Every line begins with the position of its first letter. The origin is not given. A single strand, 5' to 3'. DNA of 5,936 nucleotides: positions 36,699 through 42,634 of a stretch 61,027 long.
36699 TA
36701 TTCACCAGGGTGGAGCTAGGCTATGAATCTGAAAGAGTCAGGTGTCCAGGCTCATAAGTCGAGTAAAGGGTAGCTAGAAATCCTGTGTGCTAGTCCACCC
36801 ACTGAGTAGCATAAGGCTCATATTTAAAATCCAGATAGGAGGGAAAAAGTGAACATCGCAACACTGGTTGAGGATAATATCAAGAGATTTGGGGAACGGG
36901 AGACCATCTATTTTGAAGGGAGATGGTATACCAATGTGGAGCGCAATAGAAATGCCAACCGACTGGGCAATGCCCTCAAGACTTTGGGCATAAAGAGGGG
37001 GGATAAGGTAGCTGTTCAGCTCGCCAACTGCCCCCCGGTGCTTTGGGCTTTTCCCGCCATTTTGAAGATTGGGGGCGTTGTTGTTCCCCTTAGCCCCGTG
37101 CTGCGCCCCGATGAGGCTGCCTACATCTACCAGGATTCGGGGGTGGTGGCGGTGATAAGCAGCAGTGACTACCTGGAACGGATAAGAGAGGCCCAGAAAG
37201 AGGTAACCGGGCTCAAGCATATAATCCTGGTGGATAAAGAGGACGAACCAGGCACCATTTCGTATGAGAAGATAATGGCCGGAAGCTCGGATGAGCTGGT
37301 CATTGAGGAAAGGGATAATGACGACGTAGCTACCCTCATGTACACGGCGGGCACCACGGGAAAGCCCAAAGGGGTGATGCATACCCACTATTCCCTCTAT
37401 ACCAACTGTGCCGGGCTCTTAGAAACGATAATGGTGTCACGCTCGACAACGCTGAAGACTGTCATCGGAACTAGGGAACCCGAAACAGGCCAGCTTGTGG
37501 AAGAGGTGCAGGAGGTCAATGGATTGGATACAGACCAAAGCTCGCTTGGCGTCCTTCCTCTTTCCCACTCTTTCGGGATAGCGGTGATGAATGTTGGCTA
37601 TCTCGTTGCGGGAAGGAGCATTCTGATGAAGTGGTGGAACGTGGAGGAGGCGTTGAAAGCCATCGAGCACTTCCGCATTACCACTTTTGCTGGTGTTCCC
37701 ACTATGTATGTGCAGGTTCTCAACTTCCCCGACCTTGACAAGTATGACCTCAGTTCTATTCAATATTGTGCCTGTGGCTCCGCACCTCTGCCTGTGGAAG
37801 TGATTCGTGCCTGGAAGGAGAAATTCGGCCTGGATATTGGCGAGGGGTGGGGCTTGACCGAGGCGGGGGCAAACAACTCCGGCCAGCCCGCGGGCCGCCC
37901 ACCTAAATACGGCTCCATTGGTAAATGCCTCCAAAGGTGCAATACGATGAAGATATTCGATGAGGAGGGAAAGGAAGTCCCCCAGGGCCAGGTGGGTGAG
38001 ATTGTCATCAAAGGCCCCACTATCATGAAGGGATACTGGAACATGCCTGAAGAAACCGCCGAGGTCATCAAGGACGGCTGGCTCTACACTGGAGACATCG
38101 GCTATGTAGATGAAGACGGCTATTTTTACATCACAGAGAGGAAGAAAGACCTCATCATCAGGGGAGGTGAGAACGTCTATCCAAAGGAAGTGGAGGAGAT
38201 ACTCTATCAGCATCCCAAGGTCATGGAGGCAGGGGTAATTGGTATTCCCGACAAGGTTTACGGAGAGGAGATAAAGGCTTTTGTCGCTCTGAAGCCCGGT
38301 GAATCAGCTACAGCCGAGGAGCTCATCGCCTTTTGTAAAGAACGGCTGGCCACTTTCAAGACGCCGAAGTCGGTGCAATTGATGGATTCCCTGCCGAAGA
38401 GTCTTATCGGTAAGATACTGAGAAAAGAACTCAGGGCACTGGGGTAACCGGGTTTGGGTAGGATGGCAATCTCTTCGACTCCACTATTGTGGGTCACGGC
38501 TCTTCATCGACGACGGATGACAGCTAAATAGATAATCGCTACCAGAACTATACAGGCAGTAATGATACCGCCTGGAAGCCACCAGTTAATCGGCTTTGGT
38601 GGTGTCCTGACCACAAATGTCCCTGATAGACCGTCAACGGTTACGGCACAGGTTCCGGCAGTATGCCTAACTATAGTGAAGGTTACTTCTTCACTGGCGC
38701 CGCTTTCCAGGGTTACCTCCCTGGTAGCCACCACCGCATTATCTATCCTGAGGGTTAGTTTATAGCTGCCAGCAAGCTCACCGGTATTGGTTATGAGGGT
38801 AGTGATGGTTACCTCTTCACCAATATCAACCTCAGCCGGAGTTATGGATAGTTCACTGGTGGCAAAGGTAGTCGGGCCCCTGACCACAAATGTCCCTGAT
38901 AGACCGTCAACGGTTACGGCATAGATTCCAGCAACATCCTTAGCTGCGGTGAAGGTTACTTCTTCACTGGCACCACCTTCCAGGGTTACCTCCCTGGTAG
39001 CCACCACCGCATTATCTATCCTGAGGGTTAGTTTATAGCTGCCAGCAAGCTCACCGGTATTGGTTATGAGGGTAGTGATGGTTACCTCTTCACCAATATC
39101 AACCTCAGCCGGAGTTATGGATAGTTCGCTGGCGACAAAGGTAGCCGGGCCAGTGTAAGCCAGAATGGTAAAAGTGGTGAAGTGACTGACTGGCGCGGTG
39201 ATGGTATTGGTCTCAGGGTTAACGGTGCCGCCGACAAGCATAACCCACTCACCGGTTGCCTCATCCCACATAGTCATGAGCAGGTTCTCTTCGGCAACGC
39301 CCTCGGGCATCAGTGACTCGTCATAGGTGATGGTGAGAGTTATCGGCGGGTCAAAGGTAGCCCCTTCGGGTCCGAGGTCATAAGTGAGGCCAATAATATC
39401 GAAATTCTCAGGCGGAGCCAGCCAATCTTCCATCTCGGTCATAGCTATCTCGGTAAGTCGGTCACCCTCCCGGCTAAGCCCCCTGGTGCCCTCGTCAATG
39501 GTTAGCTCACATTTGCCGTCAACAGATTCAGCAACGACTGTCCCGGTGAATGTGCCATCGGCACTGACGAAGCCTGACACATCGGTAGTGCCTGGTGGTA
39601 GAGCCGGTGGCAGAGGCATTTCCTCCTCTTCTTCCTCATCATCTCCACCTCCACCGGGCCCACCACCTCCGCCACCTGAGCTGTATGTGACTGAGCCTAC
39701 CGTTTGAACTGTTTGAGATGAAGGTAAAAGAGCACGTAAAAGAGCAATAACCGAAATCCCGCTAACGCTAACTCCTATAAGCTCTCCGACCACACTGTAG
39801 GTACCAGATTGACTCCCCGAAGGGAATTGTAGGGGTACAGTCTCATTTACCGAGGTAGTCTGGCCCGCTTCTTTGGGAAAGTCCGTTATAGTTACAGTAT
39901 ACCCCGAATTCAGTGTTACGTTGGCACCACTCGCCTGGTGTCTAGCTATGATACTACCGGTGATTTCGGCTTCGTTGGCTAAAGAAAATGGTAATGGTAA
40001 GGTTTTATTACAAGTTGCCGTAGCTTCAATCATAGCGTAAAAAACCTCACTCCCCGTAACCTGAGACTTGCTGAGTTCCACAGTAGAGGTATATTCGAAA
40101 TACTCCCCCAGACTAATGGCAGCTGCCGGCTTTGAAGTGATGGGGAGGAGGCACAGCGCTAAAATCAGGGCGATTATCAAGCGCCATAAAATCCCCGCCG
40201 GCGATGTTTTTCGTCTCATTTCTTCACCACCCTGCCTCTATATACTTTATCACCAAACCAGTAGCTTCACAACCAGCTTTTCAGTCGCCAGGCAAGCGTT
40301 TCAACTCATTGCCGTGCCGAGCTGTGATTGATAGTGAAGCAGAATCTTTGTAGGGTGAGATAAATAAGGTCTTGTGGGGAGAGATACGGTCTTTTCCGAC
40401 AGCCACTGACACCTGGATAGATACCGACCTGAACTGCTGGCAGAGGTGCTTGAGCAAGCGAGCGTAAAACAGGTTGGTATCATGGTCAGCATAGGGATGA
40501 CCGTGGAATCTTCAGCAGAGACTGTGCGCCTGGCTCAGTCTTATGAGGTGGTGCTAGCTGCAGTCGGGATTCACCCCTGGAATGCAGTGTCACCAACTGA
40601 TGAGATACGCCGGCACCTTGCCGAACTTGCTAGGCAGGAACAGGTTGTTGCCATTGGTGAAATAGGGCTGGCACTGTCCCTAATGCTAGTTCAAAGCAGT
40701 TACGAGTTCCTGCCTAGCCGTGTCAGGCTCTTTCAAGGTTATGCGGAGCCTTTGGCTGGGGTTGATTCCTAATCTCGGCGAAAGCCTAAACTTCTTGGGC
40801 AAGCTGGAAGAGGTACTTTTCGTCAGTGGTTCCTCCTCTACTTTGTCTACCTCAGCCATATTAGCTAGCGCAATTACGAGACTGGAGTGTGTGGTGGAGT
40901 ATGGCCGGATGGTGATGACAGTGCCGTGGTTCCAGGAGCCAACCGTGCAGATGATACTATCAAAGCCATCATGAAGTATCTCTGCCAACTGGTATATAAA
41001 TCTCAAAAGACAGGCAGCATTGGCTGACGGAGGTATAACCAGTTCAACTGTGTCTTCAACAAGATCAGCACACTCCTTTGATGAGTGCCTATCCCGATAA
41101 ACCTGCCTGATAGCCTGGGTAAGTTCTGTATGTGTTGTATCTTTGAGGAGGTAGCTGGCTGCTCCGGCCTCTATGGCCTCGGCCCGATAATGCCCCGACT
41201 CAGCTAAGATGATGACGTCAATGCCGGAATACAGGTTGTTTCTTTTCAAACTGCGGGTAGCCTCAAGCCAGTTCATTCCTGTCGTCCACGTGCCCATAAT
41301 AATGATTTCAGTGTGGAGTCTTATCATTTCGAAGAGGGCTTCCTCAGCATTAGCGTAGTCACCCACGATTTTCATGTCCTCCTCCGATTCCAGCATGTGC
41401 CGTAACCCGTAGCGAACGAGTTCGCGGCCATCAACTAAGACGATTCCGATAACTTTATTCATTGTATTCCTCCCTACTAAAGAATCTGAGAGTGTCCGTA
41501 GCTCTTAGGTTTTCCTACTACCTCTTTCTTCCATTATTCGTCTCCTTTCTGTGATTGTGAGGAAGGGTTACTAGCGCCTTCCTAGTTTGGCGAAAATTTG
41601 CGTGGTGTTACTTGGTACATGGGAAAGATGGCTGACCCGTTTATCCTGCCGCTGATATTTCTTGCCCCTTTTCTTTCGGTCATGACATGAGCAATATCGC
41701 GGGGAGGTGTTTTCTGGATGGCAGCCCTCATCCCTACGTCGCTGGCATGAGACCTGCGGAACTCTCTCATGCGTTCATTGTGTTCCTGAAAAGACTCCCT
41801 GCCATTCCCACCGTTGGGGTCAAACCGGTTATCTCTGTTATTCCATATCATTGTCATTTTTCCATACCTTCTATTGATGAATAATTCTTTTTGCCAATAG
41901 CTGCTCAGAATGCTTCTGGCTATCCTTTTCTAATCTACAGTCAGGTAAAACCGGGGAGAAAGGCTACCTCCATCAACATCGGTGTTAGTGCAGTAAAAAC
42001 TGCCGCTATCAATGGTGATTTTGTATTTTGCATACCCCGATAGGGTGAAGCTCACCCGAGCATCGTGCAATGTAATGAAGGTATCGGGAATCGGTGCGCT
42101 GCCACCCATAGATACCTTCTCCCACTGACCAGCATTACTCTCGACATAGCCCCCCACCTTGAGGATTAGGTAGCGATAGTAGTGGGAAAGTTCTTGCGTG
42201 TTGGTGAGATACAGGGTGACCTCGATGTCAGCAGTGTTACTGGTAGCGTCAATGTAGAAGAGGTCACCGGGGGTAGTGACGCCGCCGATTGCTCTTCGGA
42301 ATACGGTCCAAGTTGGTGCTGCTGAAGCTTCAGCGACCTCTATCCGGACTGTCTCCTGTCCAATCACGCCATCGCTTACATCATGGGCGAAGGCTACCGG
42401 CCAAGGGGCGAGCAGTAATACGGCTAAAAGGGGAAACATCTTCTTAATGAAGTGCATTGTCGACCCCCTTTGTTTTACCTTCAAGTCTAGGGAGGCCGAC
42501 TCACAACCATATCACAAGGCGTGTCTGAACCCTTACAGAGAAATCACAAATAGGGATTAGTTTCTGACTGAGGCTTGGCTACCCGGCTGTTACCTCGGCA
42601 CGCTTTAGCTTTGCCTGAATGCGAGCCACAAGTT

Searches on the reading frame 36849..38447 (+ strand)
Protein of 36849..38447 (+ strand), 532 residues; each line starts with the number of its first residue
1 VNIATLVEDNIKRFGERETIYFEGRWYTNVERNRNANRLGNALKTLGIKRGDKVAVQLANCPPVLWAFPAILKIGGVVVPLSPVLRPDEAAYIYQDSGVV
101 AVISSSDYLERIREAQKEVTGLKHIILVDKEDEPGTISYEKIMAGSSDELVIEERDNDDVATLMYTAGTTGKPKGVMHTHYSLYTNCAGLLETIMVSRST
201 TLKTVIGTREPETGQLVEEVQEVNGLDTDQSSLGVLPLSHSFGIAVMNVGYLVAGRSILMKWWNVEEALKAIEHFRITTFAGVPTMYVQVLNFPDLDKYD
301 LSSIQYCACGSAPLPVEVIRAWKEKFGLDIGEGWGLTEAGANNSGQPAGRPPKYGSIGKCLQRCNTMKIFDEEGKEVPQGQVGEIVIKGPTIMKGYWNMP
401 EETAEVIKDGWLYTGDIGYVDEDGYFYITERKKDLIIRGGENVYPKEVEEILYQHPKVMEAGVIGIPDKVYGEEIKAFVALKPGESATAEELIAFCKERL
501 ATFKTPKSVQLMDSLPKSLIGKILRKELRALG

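Call 77: search_protein_families(library=pfam, proteins=[window:36849-38447:+])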
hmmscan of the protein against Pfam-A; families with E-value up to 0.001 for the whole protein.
window:36849-38447:+ (532 aa): 2 families
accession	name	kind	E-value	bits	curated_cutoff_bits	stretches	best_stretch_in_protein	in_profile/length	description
PF00501.34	AMP-binding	-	4.2e-87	292.9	29.9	1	8-397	2-384/384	AMP-binding enzyme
PF13193.12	AMP-binding_C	-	1.6e-20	74.2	24.5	1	447-522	1-76/76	AMP-binding enzyme C-terminal domain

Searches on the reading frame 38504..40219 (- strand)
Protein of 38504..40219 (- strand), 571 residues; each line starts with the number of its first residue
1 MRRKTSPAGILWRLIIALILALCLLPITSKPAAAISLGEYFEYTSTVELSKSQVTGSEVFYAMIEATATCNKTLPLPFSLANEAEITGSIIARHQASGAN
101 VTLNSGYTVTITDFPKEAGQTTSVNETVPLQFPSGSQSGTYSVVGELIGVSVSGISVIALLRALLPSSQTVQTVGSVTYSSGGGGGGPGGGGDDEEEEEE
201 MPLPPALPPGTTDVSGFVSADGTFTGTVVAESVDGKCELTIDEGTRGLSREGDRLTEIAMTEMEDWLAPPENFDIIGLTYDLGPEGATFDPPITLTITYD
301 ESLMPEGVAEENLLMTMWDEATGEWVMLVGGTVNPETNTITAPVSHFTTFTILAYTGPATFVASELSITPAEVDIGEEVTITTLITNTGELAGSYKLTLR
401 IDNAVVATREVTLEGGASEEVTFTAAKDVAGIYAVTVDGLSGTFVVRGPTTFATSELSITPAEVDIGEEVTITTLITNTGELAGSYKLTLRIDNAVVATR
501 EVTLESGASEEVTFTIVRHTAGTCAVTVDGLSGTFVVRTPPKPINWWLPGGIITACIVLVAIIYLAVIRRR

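Call 7: search_protein_families(library=pfam, proteins=[window:38504-40219:-])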
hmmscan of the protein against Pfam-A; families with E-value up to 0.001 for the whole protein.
window:38504-40219:- (571 aa): 3 families
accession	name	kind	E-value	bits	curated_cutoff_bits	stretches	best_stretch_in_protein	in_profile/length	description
PF07705.17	CARDB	-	2.4e-14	53.8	22.7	2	458-528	9-81/101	CARDB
PF07760.16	DUF1616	-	0.00011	21.9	31.6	0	345-408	180-240/307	Protein of unknown function (DUF1616)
PF10699.14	HAP2-GCS1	-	0.00023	20.3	27.4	0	469-533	385-455/515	Male gamete fusion factor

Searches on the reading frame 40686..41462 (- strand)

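Call 7: search_protein_families(library=pfam, proteins=[window:40686-41462:-])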
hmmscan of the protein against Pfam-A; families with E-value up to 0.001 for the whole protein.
window:40686-41462:- (258 aa): 1 family
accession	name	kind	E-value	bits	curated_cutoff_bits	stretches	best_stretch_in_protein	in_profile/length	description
PF00072.30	Response_reg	-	2.9e-12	47.2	30.2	1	7-119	1-111/111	Response regulator receiver domain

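Call 40: search_protein_families(library=ncbifam, proteins=[window:40686-41462:-], max_evalue=0.001)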
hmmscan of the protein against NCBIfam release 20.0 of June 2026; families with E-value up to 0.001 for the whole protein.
window:40686-41462:- (258 aa): 21 families
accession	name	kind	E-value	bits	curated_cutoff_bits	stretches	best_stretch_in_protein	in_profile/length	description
NF007018.1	PRK09483.1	equivalog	1.5e-18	67.3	280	1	5-125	2-123/217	UvrY/SirA/GacA family response regulator transcription factor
NF047785.1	respo_reg_MadR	equivalog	1.3e-15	57.4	300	1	5-125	1-124/209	MadR family response regulator transcription factor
NF007935.0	PRK10651.1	equivalog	3.2e-15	55.9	250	1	5-122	7-124/216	two-component system response regulator NarL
NF052445.1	RespRegMctR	equivalog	5.7e-15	55.3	300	1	5-124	2-121/205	two-component system response regulator MctR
NF007708.0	PRK10403.1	equivalog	3.8e-13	49.4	343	1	7-121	9-123/215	nitrate/nitrite response regulator protein NarP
NF008677.0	PRK11697.1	equivalog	8.8e-12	44.9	246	1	5-153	2-146/238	two-component system response regulator BtsR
NF011896.0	PRK15369.1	equivalog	7.8e-11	42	242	1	4-125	3-124/211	two component system response regulator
NF001965.0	PRK00742.1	subfamily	2.4e-08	33.6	293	1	5-113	4-113/357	chemotaxis-specific protein-glutamate methyltransferase CheB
NF041367.1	CheY_Halo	equivalog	8e-08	32.7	200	1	7-121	1-113/114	chemotaxis protein CheY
NF007419.0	PRK09958.1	equivalog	6.9e-07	29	251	1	8-118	4-113/204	acid-sensing system DNA-binding response regulator EvgA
NF007685.0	PRK10360.1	equivalog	1.9e-06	27.8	258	1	5-121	2-115/196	response regulator transcription factor UhpA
TIGR02154.1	PhoB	equivalog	2.3e-06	27.1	296.2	1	8-131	6-129/226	phosphate regulon transcriptional regulator PhoB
NF009206.0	PRK12555.1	subfamily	2.5e-05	23.4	342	1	7-107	3-104/340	chemotaxis-specific protein-glutamate methyltransferase CheB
TIGR02875.1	spore_0_A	equivalog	5.5e-05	22.5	200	1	5-126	3-126/262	sporulation transcription factor Spo0A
NF007135.0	PRK09581.1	equivalog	0.00015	20.7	474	1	7-143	158-293/457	PleD family two-component system response regulator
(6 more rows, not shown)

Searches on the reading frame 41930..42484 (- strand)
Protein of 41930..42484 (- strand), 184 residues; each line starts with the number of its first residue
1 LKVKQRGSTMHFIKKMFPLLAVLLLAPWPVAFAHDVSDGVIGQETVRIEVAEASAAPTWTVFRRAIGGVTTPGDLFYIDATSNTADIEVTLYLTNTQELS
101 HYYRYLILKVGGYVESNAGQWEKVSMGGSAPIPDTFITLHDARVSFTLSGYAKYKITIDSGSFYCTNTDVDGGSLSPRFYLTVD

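Call 7: search_protein_families(library=pfam, proteins=[window:41930-42484:-])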
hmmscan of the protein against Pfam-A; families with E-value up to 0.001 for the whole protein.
window:41930-42484:- (184 aa): 0 families

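Call 40: search_protein_families(library=ncbifam, proteins=[window:41930-42484:-], max_evalue=0.001)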
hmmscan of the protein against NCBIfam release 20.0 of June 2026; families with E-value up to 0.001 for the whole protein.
window:41930-42484:- (184 aa): 0 families

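Call 73: find_homologous_proteins(query=window:41930-42457:-, max_evalue=0.00001)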
Query window:41930-42457:- (175 aa): 558 proteins with E <= 0.00001 among 666 candidates; the best 120 are listed.
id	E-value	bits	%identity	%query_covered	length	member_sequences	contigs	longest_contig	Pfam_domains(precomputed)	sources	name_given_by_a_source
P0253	5.9e-107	373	94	100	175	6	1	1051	-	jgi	-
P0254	6.5e-100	350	90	100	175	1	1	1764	-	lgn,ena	-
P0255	6.2e-99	347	90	100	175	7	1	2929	-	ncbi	-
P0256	4.0e-98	344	89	100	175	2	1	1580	-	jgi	-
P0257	5.0e-88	311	81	90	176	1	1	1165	-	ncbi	-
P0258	4.6e-81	289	74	99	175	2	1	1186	-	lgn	-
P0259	6.3e-79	282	70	99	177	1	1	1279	-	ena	-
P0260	1.1e-78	281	73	99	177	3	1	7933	-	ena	-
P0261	6.8e-78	278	74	99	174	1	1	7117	-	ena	-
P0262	2.9e-77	276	73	99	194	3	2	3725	-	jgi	-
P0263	3.1e-77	276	70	99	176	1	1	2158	-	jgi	-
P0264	6.1e-77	275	71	99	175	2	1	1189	-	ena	-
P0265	6.8e-77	275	68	99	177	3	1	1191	-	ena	-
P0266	6.7e-76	272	69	99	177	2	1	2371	-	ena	-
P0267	1.7e-75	270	70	99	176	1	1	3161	-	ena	-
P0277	5.0e-74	266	67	99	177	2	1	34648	-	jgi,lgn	-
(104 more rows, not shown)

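Call 82: predict_structure(alignment_id=A4)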
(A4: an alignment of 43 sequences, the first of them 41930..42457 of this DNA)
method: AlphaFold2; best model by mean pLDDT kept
length: 175 residues; sequences in the alignment: 43
mean_pLDDT: 80.5   pTM: 0.74
mean pLDDT of the five models: 80.5, 79.7, 78.8, 78.0, 75.0
residues with pLDDT >= 90: 91; 70-90: 31; 50-70: 44; < 50: 9
segments of 3 or more residues with pLDDT < 50: 27-34
pLDDT, mean of each block of 10 residues (from residue 1): 55 55 53 64 90 76 95 91 94 92 93 76 83 92 95 84 74 92
secondary structure, 60 per line:
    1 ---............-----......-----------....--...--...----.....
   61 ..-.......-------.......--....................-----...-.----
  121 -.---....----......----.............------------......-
elements in order: H4-15 E21-26 E38-41 E49-51 E56-62 E64-70 E78-84 H87-93 E94-106 E112-114 E126-129 E134-139 E144-156 E169-174

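Call 84: fold_search(model_id=the predicted structure, library=pdb)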
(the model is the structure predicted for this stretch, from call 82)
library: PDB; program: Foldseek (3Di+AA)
matches with E <= 10: 1581; with E <= 0.001: 12
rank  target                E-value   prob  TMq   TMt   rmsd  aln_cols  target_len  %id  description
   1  9h8b_A0               1.4e-06  1.00  0.47  0.53   7.9       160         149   14  Ex vivo cannulae fiber structure of Pyrodictium abyssi (released 2024-12-18)
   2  7uii                  1.5e-06  1.00  0.57  0.55   8.6       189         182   14  Cryo-EM of self-assembled cannula CanA (released 2023-04-12)
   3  9bab                  3.9e-06  1.00  0.49  0.57   5.8       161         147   13  Cryo-EM of Hyper2 tube, ~27 nm diameter (released 2025-04-09)
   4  9dlo                  6.2e-06  1.00  0.49  0.54   5.4       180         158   11  Crystal structure of the monomeric form of CanA (released 2025-08-27)
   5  9hdi_MODEL_1_A        1.5e-05  1.00  0.49  0.50   5.1       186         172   12  N-terminally truncated CanA from Pyrodictium abyssi - K1-CanA (released 2025-08-20)
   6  2wdb_D                1.8e-04  0.91  0.26  0.31  10.7       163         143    8  A family 32 carbohydrate-binding module, from the Mu toxin produced by Clostridium perfringens, in complex with beta-D (released 2009-05-05)
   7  1o6u_E                2.5e-04  0.98  0.28  0.15  10.2       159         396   11  The Crystal Structure of Human Supernatant Protein Factor (released 2003-10-17)
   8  1nbc_A                3.9e-04  0.98  0.33  0.36  11.4       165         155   12  BACTERIAL TYPE 3A CELLULOSE-BINDING DOMAIN (released 1997-09-26)
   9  7xyc_A                6.2e-04  0.33  0.17  0.08  12.8       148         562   11  CryoEM structure of Klebsiella phage Kp7 type II tail fiber gp52 in vitro (released 2023-06-07)
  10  4yu6_A                6.6e-04  0.60  0.24  0.08  21.3       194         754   12  Crystal structure of Bacillus anthracis immune inhibitor A2 peptidase zymogen (released 2015-10-28)
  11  2w1q_B                7.0e-04  0.89  0.29  0.34  10.3       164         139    8  Unique ligand binding specificity for a family 32 Carbohydrate- Binding Module from the Mu toxin produced by Clostridi (released 2009-05-05)
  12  8gkd_C                8.0e-04  0.84  0.25  0.15  14.2       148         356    7  Crystal structure of the peptidoglycan O-acetylesterase Ape1 (amino acids 41-392) from Campylobacter jejuni (released 2024-03-20)
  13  2w1u_D                1.0e-03  0.75  0.26  0.30  10.7       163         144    8  A family 32 carbohydrate-binding module, from the Mu toxin produced by Clostridium perfringens, in complex with beta-D (released 2009-05-05)
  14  4itc                  1.1e-03  0.57  0.23  0.23  12.2       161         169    8  Crystal Structure Analysis of the K1 Cleaved Adhesin domain of Lys-gingipain (Kgp) from Porphyromonas gingivalis W83 (released 2013-09-25)
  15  2w1s_B                1.1e-03  0.54  0.22  0.26  13.0       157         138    9  Unique ligand binding specificity of a family 32 Carbohydrate-Binding Module from the Mu toxin produced by Clostridium (released 2009-05-05)
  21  7ueg_A                1.7e-03  0.91  0.37  0.36   9.6       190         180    7  Cryo-EM of bundling pili from Pyrobaculum calidifontis (released 2022-06-29)
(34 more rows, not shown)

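Call 85: find_encoding_contigs(protein=P0277, flank=8000, max_places=3)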
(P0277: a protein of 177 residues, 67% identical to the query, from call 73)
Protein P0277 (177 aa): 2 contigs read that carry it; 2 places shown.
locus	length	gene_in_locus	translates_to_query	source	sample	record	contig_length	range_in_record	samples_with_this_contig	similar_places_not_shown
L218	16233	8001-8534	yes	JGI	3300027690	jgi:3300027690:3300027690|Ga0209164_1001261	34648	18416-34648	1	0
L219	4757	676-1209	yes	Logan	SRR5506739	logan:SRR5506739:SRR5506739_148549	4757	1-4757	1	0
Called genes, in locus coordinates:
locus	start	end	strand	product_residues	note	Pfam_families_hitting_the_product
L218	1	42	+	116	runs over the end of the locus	-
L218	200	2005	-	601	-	PF00496:SBP_bac_5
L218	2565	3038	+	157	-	PF12802:MarR_2, PF13463:HTH_27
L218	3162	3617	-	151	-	PF01957:NfeD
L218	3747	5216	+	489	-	PF02629:CoA_binding, PF13380:CoA_binding_2, PF13607:Succ_CoA_lig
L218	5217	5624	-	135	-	PF01381:HTH_3 (weak), PF13560:HTH_31 (weak)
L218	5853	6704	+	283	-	PF00512:HisKA, PF02518:HATPase_c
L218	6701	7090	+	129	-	PF00072:Response_reg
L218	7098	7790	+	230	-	PF00072:Response_reg, PF00486:Trans_reg_C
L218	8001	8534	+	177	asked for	-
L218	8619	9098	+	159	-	PF00072:Response_reg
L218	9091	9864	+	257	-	PF00072:Response_reg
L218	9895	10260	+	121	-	PF13560:HTH_31, PF01381:HTH_3, PF12844:HTH_19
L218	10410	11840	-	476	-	PF14691:Fer4_20, PF01262:AlaDh_PNT_C (faint), PF07992:Pyr_redox_2, PF13450:NAD_binding_8 (weak), PF13738:Pyr_redox_3 (faint), PF00070:Pyr_redox (weak)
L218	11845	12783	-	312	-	PF00175:NAD_binding_1 (weak), PF10418:DHODB_Fe-S_bind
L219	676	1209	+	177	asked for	-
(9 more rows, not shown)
